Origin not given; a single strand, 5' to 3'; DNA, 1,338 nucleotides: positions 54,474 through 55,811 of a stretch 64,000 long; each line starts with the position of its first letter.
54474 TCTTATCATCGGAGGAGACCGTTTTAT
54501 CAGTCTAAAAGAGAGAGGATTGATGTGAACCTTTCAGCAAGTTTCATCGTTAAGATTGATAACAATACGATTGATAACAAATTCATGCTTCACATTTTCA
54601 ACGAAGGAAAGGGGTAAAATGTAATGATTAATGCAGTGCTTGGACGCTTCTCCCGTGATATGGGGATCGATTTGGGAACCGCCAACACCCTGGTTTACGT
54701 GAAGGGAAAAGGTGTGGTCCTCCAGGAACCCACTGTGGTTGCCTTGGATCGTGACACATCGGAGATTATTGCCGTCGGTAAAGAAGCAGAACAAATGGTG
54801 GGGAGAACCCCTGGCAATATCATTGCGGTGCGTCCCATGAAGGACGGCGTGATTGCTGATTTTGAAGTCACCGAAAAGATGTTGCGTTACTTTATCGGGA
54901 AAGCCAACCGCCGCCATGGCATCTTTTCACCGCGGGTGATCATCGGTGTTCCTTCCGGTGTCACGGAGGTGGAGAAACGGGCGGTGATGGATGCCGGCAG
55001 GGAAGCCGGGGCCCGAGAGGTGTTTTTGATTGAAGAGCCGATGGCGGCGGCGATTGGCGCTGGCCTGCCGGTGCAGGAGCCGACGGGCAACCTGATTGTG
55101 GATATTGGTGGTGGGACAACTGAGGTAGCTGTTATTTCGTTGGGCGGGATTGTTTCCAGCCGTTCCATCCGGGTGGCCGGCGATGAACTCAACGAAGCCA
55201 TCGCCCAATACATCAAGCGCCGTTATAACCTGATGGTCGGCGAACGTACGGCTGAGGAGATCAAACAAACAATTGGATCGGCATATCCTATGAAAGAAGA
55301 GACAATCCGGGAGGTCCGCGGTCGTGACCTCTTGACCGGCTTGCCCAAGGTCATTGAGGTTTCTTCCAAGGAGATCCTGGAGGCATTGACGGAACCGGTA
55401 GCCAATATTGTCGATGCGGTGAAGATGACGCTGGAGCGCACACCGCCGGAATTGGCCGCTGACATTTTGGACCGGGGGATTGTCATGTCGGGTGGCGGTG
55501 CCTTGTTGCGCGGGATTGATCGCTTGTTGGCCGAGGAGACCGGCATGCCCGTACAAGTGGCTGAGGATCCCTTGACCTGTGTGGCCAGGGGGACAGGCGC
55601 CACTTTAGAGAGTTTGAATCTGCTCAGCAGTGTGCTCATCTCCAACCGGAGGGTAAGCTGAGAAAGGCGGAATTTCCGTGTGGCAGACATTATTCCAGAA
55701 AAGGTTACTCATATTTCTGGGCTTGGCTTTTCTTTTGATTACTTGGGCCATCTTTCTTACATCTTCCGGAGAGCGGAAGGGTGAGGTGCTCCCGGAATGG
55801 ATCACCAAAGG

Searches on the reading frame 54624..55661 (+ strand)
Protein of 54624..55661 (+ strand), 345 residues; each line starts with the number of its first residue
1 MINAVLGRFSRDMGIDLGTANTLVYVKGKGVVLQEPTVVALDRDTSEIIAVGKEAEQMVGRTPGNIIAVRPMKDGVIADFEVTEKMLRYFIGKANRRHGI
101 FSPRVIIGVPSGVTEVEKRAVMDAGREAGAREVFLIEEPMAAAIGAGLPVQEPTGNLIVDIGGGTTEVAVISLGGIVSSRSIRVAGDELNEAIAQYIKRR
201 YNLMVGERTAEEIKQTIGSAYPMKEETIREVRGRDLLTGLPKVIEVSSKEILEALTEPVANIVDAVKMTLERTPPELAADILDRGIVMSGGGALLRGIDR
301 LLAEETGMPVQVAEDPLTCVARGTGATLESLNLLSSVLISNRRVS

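Call 18: find_encoding_contigs(protein=window:54624-55661:+, flank=10000, max_places=1)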
Protein window:54624-55661:+ (345 aa): 24 contigs read that carry it; 1 place shown.
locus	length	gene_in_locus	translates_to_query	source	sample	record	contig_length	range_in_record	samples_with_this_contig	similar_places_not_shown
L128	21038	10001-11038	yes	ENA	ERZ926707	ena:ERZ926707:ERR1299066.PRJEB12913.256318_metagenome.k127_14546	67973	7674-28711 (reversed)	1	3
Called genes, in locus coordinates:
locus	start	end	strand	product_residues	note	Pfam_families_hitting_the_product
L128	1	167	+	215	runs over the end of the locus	PF10502:Peptidase_S26, PF00717:Peptidase_S24 (weak)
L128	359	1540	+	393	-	PF01676:Metalloenzyme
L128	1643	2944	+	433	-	PF02885:Glycos_trans_3N, PF00591:Glycos_transf_3, PF07831:PYNP_C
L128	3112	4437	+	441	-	PF13375:RnfC_N, PF01512:Complex1_51K, PF10531:SLBB, PF12838:Fer4_7 (weak), PF13183:Fer4_8 (weak), PF13187:Fer4_9 (weak), PF13237:Fer4_10 (weak)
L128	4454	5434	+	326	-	PF03116:NQR2_RnfD_RnfE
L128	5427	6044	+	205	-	PF04205:FMN_bind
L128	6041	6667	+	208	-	PF02508:Rnf-Nqr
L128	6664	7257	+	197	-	PF02508:Rnf-Nqr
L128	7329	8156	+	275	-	PF04060:FeS, PF12838:Fer4_7 (weak), PF14697:Fer4_21 (weak), PF12838:Fer4_7, PF13187:Fer4_9 (weak), PF13237:Fer4_10 (weak), PF14697:Fer4_21 (weak), PF00037:Fer4 (weak), +5 more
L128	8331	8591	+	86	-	PF14209:DUF4321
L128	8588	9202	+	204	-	PF02545:Maf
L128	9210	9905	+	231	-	PF20582:UPF0758_N, PF04002:RadC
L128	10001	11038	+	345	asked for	PF06723:MreB_Mbl, PF00022:Actin, PF25216:Volactin (faint), PF11104:PilM_2 (faint), PF00012:HSP70, PF14450:FtsA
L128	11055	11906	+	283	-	PF04085:MreC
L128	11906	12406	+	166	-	PF04093:MreD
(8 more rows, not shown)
